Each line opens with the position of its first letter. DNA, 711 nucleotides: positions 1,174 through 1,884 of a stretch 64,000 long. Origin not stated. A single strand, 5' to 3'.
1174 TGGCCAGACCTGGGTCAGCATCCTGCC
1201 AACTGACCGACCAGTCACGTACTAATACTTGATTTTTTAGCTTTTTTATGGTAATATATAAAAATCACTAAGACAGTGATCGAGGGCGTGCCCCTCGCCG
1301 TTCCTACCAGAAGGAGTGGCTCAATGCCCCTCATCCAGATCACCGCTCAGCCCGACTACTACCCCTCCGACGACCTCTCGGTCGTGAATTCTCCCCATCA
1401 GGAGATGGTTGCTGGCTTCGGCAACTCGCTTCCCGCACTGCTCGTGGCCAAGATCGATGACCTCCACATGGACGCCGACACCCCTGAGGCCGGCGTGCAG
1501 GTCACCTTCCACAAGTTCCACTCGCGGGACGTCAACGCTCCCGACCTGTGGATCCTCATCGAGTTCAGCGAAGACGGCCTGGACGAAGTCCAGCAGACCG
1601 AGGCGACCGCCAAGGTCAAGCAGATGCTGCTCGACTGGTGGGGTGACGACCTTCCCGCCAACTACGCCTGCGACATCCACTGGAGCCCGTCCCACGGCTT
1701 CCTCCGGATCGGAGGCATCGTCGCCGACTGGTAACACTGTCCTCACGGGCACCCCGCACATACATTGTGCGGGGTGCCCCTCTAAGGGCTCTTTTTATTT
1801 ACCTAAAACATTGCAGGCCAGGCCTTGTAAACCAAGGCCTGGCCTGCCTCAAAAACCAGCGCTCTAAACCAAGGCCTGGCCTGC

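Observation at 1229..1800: Isolated high-GC gene (tautomerase-like?) driven by the same promoter cassette as the high-GC island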

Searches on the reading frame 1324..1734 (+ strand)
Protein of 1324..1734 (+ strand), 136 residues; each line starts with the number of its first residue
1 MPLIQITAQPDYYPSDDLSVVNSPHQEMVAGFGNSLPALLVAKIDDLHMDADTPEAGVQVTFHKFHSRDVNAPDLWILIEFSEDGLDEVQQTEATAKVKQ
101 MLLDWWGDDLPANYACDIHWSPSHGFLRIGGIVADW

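Call 6: search_protein_families(library=pfam, proteins=[window:1324-1734:+], max_evalue=1)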
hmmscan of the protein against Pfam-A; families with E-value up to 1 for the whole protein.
window:1324-1734:+ (136 aa): 0 families

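Call 11: find_homologous_proteins(query=window:1324-1734:+)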
Query window:1324-1734:+ (136 aa): 10 proteins with E <= 0.001 among 16 candidates.
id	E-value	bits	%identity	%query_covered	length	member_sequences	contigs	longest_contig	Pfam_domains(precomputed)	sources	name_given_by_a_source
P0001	1.2e-88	312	100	100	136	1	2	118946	-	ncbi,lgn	-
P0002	1.1e-53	199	68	100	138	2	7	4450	-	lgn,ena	-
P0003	1.5e-47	179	58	100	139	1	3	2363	-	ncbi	-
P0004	4.1e-43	165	58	100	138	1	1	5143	-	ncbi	ncbi:MAG: hypothetical protein WCI47_03550 [bacterium]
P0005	9.0e-42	160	54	100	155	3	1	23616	-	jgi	-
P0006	2.7e-41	159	54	100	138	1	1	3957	-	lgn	-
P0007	4.0e-41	158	53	100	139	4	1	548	-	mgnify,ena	mgnify:FL=1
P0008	5.0e-37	145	52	100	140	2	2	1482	-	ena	-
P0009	1.1e-34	137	47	100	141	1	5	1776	-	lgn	-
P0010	3.7e-34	136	52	100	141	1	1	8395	-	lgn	-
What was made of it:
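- Family size: 10 close proteins among 5.8e9 (call 11).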

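Call 16: search_solved_structures(query=A2, max_evalue=10, show_alignments=2)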
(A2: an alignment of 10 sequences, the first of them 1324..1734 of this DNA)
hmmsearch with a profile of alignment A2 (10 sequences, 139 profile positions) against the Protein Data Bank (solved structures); distinct sequences matched with E-value up to 10: 0.

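Call 17: find_encoding_contigs(protein=P0001, flank=10000, max_places=4)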
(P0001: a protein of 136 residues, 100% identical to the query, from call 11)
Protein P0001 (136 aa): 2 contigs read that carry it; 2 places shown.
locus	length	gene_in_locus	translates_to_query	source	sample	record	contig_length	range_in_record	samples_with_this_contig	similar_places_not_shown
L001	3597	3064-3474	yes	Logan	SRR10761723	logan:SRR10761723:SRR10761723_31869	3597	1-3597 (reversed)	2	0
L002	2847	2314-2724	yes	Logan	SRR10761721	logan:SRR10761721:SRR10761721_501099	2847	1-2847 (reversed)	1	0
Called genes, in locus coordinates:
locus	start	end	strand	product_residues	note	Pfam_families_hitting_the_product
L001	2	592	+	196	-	?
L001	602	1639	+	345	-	PF00268:Ribonuc_red_sm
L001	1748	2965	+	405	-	PF11258:DUF3048, PF17479:DUF3048_C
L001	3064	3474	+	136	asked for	-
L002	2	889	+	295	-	?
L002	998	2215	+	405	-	PF11258:DUF3048, PF17479:DUF3048_C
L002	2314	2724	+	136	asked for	-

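Call 18: find_encoding_contigs(protein=P0005, flank=10000, max_places=3)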
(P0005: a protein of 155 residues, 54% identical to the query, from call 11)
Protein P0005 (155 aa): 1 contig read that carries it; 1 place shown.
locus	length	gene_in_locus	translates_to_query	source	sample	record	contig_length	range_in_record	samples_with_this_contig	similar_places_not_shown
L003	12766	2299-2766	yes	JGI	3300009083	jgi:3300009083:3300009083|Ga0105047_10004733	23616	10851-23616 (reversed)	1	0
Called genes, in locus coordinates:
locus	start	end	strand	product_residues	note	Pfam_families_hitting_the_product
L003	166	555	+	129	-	PF00173:Cyt-b5 (weak)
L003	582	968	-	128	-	-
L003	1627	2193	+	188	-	PF06197:DUF998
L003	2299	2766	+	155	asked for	-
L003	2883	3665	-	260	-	PF00106:adh_short, PF01370:Epimerase (weak), PF08659:KR, PF13561:adh_short_C2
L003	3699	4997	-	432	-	PF00571:CBS (faint), PF03448:MgtE_N, PF01769:MgtE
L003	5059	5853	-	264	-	PF00149:Metallophos (weak), PF13277:YmdB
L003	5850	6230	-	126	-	PF02661:Fic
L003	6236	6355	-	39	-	-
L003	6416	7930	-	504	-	PF12072:RNase_Y_N, PF00013:KH_1, PF22891:KH_PNO1_2nd (weak), PF01966:HD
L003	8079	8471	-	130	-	PF00814:TsaD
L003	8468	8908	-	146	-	PF02367:TsaE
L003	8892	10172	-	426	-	PF00932:LTD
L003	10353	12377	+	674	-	PF05157:MshEN, PF00437:T2SSE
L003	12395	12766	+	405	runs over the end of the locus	PF28597:T2SSF_N, PF00482:T2SSF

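Call 19: find_encoding_contigs(protein=P0010, flank=10000, max_places=2)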
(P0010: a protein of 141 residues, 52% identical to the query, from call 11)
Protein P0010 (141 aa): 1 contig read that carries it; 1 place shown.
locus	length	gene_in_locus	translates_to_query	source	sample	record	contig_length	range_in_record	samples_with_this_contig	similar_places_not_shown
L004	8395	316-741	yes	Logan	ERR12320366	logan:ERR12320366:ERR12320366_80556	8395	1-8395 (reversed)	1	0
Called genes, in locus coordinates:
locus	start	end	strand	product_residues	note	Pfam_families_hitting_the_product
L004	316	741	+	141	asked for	-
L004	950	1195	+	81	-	-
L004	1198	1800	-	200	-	-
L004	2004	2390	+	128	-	-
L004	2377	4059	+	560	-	-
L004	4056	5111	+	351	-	PF00953:Glycos_transf_4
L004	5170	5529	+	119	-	-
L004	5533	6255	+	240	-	PF01386:Ribosomal_L25p, PF14693:Ribosomal_TL5_C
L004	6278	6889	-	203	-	-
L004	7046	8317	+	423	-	PF00817:IMS, PF11799:IMS_C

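Call 20: find_encoding_contigs(protein=P0004, flank=10000, max_places=2)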
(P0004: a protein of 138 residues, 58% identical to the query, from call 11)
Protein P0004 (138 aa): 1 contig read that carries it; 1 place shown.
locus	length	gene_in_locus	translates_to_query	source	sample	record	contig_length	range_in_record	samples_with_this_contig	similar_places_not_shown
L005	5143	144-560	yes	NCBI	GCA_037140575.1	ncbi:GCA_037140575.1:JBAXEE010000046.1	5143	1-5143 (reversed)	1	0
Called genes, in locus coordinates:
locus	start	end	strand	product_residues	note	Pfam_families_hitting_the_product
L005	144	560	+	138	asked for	-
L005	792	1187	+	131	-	PF00072:Response_reg (weak)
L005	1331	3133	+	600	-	PF00005:ABC_tran, PF13304:AAA_21 (faint), PF02463:SMC_N (weak)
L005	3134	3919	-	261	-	PF00106:adh_short, PF01370:Epimerase (weak), PF08659:KR, PF13561:adh_short_C2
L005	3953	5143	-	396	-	PF01566:Nramp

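Call 21: find_encoding_contigs(protein=P0002, flank=10000, max_places=4)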
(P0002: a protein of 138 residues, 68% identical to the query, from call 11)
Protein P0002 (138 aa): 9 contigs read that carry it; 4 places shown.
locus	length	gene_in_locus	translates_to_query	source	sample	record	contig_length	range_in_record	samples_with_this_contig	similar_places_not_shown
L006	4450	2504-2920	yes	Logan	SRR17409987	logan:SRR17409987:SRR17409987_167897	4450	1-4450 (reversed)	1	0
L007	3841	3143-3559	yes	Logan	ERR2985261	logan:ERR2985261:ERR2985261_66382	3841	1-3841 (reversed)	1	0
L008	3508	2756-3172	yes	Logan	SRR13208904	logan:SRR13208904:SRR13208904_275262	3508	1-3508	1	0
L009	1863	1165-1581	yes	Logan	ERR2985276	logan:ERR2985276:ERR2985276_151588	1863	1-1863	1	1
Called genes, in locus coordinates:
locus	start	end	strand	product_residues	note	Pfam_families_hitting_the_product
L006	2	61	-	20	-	?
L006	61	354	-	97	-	-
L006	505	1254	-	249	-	-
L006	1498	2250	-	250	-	-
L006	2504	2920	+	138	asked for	-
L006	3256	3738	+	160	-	PF13091:PLDc_2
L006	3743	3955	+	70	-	-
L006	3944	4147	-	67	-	PF13560:HTH_31, PF12844:HTH_19, PF01381:HTH_3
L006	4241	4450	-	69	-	?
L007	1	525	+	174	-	?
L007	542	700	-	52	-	-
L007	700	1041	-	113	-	-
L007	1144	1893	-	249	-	-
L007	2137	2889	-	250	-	-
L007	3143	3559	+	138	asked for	-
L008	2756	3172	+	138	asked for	-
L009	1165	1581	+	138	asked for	-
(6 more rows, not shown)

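Call 22: find_encoding_contigs(protein=P0006, flank=10000, max_places=2)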
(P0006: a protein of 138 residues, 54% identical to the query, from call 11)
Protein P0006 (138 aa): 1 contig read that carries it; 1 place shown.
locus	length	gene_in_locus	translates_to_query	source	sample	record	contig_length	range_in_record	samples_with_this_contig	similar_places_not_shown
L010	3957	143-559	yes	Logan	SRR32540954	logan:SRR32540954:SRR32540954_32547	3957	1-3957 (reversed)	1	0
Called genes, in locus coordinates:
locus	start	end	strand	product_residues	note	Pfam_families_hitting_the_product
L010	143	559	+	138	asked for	-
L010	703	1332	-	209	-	PF13098:Thioredoxin_2 (faint), PF13462:Thioredoxin_4, PF01323:DSBA, PF13743:Thioredoxin_5 (faint)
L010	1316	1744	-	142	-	PF02600:DsbB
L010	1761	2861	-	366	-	PF12698:ABC2_membrane_3, PF01061:ABC2_membrane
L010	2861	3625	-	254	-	PF02463:SMC_N (faint), PF00005:ABC_tran, PF13175:AAA_15 (faint), PF13304:AAA_21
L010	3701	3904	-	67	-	-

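Call 24: predict_structure(alignment_id=A2)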
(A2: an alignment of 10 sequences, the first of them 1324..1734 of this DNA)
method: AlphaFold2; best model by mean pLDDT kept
length: 136 residues; sequences in the alignment: 10
mean_pLDDT: 83.7   pTM: 0.76
mean pLDDT of the five models: 83.7, 78.2, 77.8, 77.5, 58.4
residues with pLDDT >= 90: 64; 70-90: 55; 50-70: 7; < 50: 10
segments of 3 or more residues with pLDDT < 50: 127-130, 132-136
pLDDT, mean of each block of 10 residues (from residue 1): 90 85 90 92 88 83 89 91 82 92 87 88 53 45
secondary structure, 60 per line:
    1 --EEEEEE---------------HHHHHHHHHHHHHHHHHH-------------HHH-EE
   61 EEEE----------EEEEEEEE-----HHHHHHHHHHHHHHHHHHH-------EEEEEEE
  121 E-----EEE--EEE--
elements in order: E3-8 H24-41 E59-64 E75-82 H88-106 E114-121 E127-129 E132-134

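Call 29: search_protein_representatives(alignment_id=A2)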
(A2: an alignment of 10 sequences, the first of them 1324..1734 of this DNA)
Query: 10 sequences, 139 profile positions. Proteins with E-value up to 0.001 (for the whole library): 155; up to 1e-10: 124; up to 1e-30: 16. The best 150 are listed.
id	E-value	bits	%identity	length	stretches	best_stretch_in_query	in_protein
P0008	5.1e-63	227.7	-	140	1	1-139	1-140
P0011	2.8e-49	183.2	-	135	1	1-139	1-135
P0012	6.4e-45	169.1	-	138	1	1-139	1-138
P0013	2.6e-43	163.8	-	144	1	1-139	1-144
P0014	1.5e-41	158.2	-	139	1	1-139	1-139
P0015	1.7e-41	158.0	-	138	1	1-139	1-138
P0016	2.3e-41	157.5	-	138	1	1-139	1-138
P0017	4.9e-37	143.5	-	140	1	1-139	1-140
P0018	3.3e-36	140.8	-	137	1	1-139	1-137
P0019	1.5e-35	138.7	-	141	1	1-139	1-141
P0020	5.7e-33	130.3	-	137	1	1-139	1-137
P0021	5.2e-32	127.2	-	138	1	1-139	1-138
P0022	6.7e-32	126.9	-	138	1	1-139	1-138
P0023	1.1e-31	126.2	-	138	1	1-139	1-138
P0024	1.4e-31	125.8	-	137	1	1-139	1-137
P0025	2.8e-31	124.9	-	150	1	1-139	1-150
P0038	7.0e-25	104.1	-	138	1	1-130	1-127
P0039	1.1e-24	103.5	-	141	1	1-139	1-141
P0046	1.8e-23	99.6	-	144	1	1-139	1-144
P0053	4.7e-22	95.0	-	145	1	1-139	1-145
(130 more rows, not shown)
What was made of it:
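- There are 155 representatives at E<=1e-3 among 1.84e9 (call 29).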

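Call 30: fold_search(model_id=the predicted structure, library=pdb)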
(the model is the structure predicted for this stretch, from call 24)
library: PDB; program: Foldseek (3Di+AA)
matches with E <= 10: 689; with E <= 0.001: 131
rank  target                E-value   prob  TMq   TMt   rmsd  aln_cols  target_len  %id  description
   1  4nwr_1                2.7e-05  1.00  0.44  0.50   6.2       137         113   16  Computationally Designed Two-Component Self-Assembling Tetrahedral Cage T33-28 (released 2014-05-28)
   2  9yi5                  3.5e-05  1.00  0.45  0.51   5.3       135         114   14  Macrophage Migration Inhibitory Factor 2 from Heligmosomoides polygyrus (released 2025-11-05)
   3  7m58_A                4.5e-05  1.00  0.53  0.51   4.7       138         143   17  Crystal structure of N1, a member of cis-3-chloroacrylic acid dehalogenase (cis-CaaD) family (released 2021-06-02)
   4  3fwu                  4.8e-05  1.00  0.46  0.52   6.1       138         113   19  Crystal structure of Leishmania major MIF1 (released 2009-03-24)
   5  9yya_A                4.8e-05  1.00  0.47  0.53   5.0       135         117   11  Macrophage Migration Inhibitory Factor 1 from Necator Americanus (released 2025-11-12)
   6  4nwr_j                5.5e-05  1.00  0.45  0.52   5.8       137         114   18  Computationally Designed Two-Component Self-Assembling Tetrahedral Cage T33-28 (released 2014-05-28)
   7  3gac_A                5.9e-05  1.00  0.48  0.53   5.3       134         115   10  Structure of mif with HPP (released 2009-12-29)
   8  9yya_D                6.3e-05  1.00  0.47  0.53   5.0       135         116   11  Macrophage Migration Inhibitory Factor 1 from Necator Americanus (released 2025-11-12)
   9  3n4d_C                7.2e-05  1.00  0.54  0.51   5.1       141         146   14  Crystal structure of Cg10062 inactivated by(R)-oxirane-2-carboxylate (released 2011-06-01)
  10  3n4g_B                7.2e-05  1.00  0.52  0.50   5.7       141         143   14  Crystal structure of native Cg10062 (released 2011-06-01)
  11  7ms0                  7.2e-05  1.00  0.50  0.55   5.3       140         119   15  Crystal structure of native Cg10062 (released 2022-02-02)
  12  7ms8                  7.6e-05  1.00  0.53  0.50   5.1       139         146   14  Crystal structure of Y103F mutant of Cg10062 with a covalent intermediate of the hydration of acetylenecarboxylic acid (released 2022-02-02)
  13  5unq_A                8.2e-05  1.00  0.52  0.56   5.1       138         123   19  Crystal Structure of Pt0534 Inactivated by 2-Oxo-3-pentynoate (released 2017-11-22)
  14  4lkb_B                9.3e-05  1.00  0.56  0.60   4.6       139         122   14  Crystal structure of a putative 4-Oxalocrotonate Tautomerase from Nostoc sp. PCC 7120 (released 2013-07-24)
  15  7ms1_A                9.9e-05  1.00  0.53  0.51   5.0       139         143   15  Crystal structure of H28A mutant of Cg10062 with a covalent intermediate of the hydration of acetylenecarboxylic acid (released 2022-02-02)
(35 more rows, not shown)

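Call 34: search_solved_structures(query=A3, max_evalue=10, show_alignments=2)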
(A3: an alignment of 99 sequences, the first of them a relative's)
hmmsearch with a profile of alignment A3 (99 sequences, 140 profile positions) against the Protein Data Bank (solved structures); distinct sequences matched with E-value up to 10: 20.
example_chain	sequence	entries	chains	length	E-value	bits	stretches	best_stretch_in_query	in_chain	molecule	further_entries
2ic1_A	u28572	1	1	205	0.39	14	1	50-134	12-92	Cysteine dioxygenase type 1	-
8vl9_D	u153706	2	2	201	0.4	14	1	50-134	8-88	Cysteine dioxygenase type 1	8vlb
6bgf_A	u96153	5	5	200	0.4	14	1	50-134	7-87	Cysteine dioxygenase type 1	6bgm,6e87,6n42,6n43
6bpr_A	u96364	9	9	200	0.4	14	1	50-134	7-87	Cysteine dioxygenase type 1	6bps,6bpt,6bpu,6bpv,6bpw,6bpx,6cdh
6u1m_A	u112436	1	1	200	0.53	13.6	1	50-134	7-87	Cysteine dioxygenase type 1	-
4pix_A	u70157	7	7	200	0.56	13.5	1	50-134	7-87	Cysteine dioxygenase type 1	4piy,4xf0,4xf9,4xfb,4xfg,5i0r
4xet_A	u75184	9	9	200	0.58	13.4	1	50-134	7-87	Cysteine dioxygenase type 1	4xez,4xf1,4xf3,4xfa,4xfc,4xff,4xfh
2atf_A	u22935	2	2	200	0.58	13.4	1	50-134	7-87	Cysteine dioxygenase type I | Cysteine dioxygenase type 1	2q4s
4yyo_A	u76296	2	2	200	0.59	13.4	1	50-134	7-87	Cysteine dioxygenase type 1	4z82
5fdb_A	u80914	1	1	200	0.59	13.4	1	50-134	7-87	Cysteine dioxygenase type 1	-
2b5h_A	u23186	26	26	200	0.59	13.4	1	50-134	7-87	Cysteine dioxygenase type I | Cysteine dioxygenase type 1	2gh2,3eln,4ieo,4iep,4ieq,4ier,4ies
4ubg_A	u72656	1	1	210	0.64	13.3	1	50-134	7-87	Cysteine dioxygenase type 1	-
4ubh_A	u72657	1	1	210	0.65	13.3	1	50-134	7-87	Cysteine dioxygenase type 1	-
5ezw_A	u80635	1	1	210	0.66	13.3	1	50-134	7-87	Cysteine dioxygenase type 1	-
5efu_A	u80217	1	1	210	0.66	13.3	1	50-134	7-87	Cysteine dioxygenase type 1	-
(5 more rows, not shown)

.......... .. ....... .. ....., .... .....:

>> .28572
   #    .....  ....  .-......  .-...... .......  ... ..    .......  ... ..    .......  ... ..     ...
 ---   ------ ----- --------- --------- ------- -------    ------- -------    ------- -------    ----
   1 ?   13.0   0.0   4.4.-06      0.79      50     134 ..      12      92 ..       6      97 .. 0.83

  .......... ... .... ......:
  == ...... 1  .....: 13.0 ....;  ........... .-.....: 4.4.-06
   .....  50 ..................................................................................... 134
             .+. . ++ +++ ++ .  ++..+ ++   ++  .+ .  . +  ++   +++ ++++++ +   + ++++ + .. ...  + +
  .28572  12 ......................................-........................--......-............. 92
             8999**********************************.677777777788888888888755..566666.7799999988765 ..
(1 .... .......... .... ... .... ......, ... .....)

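Call 35: search_protein_families(library=pfam, alignment_id=A3, max_evalue=1)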
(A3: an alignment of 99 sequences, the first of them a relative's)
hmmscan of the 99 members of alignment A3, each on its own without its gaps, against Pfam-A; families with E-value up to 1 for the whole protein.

A. member 1, P0001 (136 aa): 0 families

B. families by the number of members that match (of 99 scanned): 38 families (the first 25 are shown)
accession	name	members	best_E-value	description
PF15228.11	DAP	2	0.069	Death-associated protein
PF21837.1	DUF6896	2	0.091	Domain of unknown function (DUF6896)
PF14814.11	UB2H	2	0.11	Bifunctional transglycosylase second domain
PF03778.18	DUF321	1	0.0019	Protein of unknown function (DUF321)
PF19993.5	DO-GTPase2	1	0.0019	Double-GTPase 2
PF23484.1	YBR126W-A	1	0.0045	YBR126W-A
PF22725.1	GFO_IDH_MocA_C3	1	0.026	GFO/IDH/MocA C-terminal domain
PF14732.11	UAE_UbL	1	0.036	Ubiquitin/SUMO-activating enzyme ubiquitin-like domain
PF21606.3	BgaA-like_CBM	1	0.038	Beta-galactosidase-like, Galactose-binding domain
PF13540.12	RCC1_2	1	0.059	Regulator of chromosome condensation (RCC1) repeat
PF04414.18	tRNA_deacylase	1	0.061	D-aminoacyl-tRNA deacylase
PF12991.12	DUF3875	1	0.061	Domain of unknown function, B. Theta Gene description (DUF3875)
PF23147.2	GDH2_N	1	0.065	NAD-dependent glutamate dehydrogenase, N-terminal domain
PF14846.11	DUF4485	1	0.068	Domain of unknown function (DUF4485)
PF09898.14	DUF2125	1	0.087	Uncharacterized protein conserved in bacteria (DUF2125)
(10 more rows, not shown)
